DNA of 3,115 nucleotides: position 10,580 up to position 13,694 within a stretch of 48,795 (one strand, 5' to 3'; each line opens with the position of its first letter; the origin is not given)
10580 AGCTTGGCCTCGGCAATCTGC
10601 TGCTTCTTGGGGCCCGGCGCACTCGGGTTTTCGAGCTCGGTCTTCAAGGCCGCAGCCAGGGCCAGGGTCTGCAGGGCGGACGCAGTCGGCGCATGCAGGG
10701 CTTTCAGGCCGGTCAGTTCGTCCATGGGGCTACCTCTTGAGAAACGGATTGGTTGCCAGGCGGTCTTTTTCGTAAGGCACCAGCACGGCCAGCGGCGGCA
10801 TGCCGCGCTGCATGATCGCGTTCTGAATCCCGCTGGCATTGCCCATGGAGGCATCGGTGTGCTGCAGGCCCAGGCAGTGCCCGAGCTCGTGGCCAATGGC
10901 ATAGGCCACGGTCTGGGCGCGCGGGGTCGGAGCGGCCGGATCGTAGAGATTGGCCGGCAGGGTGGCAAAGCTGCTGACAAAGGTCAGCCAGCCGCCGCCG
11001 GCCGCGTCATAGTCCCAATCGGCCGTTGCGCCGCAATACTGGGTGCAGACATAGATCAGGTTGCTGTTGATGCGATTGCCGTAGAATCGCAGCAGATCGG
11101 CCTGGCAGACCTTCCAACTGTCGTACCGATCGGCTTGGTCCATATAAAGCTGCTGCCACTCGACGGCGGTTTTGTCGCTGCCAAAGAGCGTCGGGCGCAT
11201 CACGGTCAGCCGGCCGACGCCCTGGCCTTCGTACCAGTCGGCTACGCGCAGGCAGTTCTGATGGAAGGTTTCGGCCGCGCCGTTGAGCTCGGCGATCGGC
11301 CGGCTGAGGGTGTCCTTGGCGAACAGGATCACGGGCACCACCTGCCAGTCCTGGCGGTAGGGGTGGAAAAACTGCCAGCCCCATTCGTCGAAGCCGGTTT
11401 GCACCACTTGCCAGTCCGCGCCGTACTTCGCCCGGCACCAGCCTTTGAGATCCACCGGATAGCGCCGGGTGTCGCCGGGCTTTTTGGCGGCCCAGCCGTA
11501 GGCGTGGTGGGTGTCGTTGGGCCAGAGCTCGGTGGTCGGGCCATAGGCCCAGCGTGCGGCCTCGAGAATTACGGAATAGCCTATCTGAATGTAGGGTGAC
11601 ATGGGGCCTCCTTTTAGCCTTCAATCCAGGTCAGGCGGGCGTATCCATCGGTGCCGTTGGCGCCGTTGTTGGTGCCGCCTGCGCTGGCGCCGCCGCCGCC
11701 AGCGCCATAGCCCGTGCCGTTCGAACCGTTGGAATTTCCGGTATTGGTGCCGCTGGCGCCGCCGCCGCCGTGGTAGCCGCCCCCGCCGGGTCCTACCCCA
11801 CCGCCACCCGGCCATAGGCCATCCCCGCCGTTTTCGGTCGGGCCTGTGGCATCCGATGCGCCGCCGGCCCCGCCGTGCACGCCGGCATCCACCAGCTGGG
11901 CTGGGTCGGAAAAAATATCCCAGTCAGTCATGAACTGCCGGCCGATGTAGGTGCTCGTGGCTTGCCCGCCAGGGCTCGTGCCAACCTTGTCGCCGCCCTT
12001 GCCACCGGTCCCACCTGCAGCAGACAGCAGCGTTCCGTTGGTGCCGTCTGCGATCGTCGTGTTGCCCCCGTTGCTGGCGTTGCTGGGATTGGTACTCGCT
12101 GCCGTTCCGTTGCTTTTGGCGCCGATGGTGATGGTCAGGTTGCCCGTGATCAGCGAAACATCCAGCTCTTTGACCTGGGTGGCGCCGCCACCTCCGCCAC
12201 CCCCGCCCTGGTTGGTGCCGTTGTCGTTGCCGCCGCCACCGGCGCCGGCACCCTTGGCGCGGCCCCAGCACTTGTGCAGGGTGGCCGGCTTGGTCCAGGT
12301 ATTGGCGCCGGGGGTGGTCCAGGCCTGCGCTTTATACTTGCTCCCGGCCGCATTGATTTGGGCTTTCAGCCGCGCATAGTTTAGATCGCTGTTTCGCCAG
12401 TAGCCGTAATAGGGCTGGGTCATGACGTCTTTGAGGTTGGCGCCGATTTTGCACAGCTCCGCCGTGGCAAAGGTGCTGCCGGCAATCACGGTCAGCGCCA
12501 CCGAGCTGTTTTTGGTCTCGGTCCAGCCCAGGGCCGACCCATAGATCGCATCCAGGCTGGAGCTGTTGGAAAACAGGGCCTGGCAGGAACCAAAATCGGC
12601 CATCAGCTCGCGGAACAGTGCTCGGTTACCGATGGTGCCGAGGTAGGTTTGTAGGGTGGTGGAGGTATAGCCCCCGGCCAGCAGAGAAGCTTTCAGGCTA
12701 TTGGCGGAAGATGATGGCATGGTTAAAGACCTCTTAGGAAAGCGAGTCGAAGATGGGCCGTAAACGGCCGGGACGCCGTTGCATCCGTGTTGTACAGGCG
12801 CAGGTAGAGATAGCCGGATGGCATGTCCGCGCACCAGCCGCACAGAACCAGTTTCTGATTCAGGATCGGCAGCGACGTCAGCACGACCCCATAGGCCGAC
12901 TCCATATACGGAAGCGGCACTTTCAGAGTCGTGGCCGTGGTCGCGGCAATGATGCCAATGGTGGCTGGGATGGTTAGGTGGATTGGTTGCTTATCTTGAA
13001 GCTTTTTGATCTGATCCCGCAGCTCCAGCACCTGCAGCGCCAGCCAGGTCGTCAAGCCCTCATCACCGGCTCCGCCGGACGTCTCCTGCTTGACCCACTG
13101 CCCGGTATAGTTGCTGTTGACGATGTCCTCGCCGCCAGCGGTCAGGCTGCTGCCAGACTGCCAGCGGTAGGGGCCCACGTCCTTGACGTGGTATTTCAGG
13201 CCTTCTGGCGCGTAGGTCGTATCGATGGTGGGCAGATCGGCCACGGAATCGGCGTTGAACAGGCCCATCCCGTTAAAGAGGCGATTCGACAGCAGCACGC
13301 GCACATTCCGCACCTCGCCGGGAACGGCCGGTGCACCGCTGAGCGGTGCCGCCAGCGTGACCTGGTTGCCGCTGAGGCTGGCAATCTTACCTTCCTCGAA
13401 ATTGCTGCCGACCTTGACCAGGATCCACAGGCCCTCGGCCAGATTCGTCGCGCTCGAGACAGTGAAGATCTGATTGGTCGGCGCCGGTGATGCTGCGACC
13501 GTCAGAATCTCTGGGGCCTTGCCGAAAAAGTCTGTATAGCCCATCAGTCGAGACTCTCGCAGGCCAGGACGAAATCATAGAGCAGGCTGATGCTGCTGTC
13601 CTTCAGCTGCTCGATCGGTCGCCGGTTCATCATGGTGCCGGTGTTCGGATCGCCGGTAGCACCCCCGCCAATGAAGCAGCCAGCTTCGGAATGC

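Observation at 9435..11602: Tail-module enzyme cluster: matrixin-like metzincin, an L,D-transpeptidase-fold protein and two small membrane proteins embedded among the tail-fibre genes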

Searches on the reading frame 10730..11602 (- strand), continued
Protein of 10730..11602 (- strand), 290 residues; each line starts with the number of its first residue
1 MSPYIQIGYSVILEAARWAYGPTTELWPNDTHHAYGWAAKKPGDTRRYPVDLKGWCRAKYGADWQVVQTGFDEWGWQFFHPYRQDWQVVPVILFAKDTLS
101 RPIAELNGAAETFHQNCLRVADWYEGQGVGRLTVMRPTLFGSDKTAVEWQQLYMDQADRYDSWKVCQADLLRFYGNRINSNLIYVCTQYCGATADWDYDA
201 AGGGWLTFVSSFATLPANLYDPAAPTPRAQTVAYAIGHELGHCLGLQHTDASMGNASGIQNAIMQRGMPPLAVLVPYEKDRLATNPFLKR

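Call 74: find_encoding_contigs(protein=P0040, flank=7000, max_places=2)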
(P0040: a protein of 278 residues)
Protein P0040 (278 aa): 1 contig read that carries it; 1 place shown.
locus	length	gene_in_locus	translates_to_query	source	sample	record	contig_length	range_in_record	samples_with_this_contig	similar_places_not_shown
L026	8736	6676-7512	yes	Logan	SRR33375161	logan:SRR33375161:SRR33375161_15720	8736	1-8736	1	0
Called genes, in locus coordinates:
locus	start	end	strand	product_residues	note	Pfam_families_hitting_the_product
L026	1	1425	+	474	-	?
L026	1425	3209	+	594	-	-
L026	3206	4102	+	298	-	-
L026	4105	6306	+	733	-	-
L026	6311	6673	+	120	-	-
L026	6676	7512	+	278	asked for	-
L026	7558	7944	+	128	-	PF16083:Phage_holin_3_3 (weak)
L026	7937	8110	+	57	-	-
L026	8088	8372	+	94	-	-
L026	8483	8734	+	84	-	?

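Call 75: find_encoding_contigs(protein=P0045, flank=7000, max_places=2)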
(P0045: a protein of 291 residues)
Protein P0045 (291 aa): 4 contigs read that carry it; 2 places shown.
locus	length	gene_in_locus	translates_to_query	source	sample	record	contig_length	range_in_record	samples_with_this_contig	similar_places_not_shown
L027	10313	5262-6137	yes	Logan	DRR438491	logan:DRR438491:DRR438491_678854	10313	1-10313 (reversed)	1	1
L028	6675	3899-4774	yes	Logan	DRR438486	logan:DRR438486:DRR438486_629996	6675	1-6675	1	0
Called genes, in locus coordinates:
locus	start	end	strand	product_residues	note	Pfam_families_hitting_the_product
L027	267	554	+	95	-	PF00166:Cpn10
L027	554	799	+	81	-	-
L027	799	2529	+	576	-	-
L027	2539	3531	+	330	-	-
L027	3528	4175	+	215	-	-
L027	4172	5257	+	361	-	PF21722:Gly_rich_2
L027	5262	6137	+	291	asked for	-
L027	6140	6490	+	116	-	PF16083:Phage_holin_3_3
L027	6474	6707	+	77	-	-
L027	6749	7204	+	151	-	-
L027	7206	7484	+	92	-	-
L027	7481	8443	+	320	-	-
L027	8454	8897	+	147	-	-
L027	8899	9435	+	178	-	-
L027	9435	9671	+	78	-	-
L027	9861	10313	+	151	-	?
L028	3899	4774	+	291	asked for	-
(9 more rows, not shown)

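Call 76: find_encoding_contigs(protein=P0051, flank=7000, max_places=2)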
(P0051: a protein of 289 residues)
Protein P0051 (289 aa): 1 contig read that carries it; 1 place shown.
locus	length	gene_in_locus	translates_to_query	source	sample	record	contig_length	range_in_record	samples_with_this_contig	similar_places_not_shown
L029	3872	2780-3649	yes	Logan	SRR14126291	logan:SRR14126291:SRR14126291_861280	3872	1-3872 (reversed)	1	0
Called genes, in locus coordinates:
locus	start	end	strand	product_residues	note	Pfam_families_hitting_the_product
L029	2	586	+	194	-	?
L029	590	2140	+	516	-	PF24681:Kelch_KLHDC2_KLHL20_DRC7 (faint)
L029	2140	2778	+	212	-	-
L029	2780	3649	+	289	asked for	-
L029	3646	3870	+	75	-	?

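Call 77: find_encoding_contigs(protein=P0064, flank=7000, max_places=2)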
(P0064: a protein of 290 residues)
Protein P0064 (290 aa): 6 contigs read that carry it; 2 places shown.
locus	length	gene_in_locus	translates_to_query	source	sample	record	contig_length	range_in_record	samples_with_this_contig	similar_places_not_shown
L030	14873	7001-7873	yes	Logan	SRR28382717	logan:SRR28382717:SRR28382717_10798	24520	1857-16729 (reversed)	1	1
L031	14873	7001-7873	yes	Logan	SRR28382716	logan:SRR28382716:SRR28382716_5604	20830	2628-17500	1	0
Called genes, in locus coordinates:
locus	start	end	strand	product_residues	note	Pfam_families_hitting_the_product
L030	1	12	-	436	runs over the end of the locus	-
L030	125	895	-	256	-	-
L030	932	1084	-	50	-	-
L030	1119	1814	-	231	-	-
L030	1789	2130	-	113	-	-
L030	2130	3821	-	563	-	-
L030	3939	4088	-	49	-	-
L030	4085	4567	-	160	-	-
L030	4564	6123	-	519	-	PF01368:DHH, PF02272:DHHA1 (weak), PF17768:RecJ_OB (weak)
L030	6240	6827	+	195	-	PF00929:RNase_T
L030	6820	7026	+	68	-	-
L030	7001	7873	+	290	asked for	PF13688:Reprolysin_5 (weak)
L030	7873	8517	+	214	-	PF13365:Trypsin_2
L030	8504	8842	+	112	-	-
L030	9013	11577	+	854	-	PF21995:RNR-II_ins_dom (weak), PF14890:Intein_splicing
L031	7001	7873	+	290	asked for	PF13688:Reprolysin_5 (weak)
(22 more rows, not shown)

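Call 78: find_encoding_contigs(protein=P0088, flank=7000, max_places=2)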
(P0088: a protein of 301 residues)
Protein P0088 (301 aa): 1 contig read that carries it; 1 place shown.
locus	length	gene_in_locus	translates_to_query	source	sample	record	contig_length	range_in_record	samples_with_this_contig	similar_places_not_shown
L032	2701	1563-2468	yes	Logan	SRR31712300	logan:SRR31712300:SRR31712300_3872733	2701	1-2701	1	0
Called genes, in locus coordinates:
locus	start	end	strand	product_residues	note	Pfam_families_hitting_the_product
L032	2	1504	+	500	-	?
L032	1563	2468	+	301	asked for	-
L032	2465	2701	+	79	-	?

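Call 88: search_solved_structures(query=A7, max_evalue=1, show_alignments=2)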
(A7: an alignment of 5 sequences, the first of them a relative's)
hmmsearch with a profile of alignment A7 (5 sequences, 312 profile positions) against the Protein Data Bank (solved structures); distinct sequences matched with E-value up to 1: 1.
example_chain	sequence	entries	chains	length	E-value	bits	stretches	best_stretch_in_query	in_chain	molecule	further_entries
1qdl_A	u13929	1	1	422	0.91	12.2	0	184-245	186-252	PROTEIN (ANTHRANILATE SYNTHASE (TRPE-SUBUNIT))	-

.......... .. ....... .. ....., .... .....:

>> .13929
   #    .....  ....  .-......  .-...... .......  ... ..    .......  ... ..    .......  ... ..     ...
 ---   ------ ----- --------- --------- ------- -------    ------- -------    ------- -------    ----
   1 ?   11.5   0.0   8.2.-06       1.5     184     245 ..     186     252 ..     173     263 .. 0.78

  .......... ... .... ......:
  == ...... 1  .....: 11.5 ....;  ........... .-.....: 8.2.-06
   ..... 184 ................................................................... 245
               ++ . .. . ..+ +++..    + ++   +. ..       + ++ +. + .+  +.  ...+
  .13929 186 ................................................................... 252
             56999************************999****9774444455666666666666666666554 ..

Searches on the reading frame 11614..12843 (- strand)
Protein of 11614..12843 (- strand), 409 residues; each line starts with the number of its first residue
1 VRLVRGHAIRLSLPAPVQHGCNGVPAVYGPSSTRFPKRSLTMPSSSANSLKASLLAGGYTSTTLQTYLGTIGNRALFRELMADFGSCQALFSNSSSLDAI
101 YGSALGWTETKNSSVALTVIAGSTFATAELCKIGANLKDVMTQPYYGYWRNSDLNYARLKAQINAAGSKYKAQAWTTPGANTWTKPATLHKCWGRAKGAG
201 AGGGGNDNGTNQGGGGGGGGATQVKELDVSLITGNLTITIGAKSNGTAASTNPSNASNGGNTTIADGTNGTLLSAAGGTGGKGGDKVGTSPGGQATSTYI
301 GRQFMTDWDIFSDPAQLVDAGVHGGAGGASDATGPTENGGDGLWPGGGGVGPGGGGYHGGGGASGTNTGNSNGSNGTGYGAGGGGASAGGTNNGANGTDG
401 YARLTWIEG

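Call 3: search_protein_families(library=pfam, proteins=[window:11614-12843:-], max_evalue=1)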
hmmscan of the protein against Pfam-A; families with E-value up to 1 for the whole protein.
window:11614-12843:- (409 aa): 1 family
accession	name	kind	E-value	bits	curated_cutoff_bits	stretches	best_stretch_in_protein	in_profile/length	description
PF21722.4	Gly_rich_2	-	2.7e-10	41.1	24.3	1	176-406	1-225/226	Glycine-rich domain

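Call 4: search_protein_families(library=phrogs, proteins=[window:11614-12843:-], max_evalue=0.1)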
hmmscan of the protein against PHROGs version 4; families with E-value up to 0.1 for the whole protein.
window:11614-12843:- (409 aa): 2 families
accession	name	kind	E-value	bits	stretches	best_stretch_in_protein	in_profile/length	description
phrog_863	-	tail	1.1e-25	91.7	1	90-406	348-603/690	tail fiber assembly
phrog_6202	-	tail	6.3e-05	23.3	1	196-403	469-630/636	tail fiber protein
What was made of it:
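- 11614..12843 (-): Gly-rich tail-fibre or adhesin protein (context, upstream neighbour). The real start is probably internal, near 12720. Pfam Gly_rich_2 E 2.7e-10; PHROG 863 'tail fiber assembly' E 1e-25 (calls 3, 4).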

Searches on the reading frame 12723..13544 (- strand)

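Call 3: search_protein_families(library=pfam, proteins=[window:12723-13544:-], max_evalue=1)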
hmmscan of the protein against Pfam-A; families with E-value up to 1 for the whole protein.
window:12723-13544:- (273 aa): 1 family
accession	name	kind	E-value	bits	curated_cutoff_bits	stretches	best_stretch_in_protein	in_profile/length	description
PF24248.1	DUF7451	-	0.047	14.1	27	1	45-90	18-63/191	Domain of unknown function (DUF7451)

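Call 4: search_protein_families(library=phrogs, proteins=[window:12723-13544:-], max_evalue=0.1)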
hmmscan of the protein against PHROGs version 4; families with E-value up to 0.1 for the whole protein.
window:12723-13544:- (273 aa): 0 families
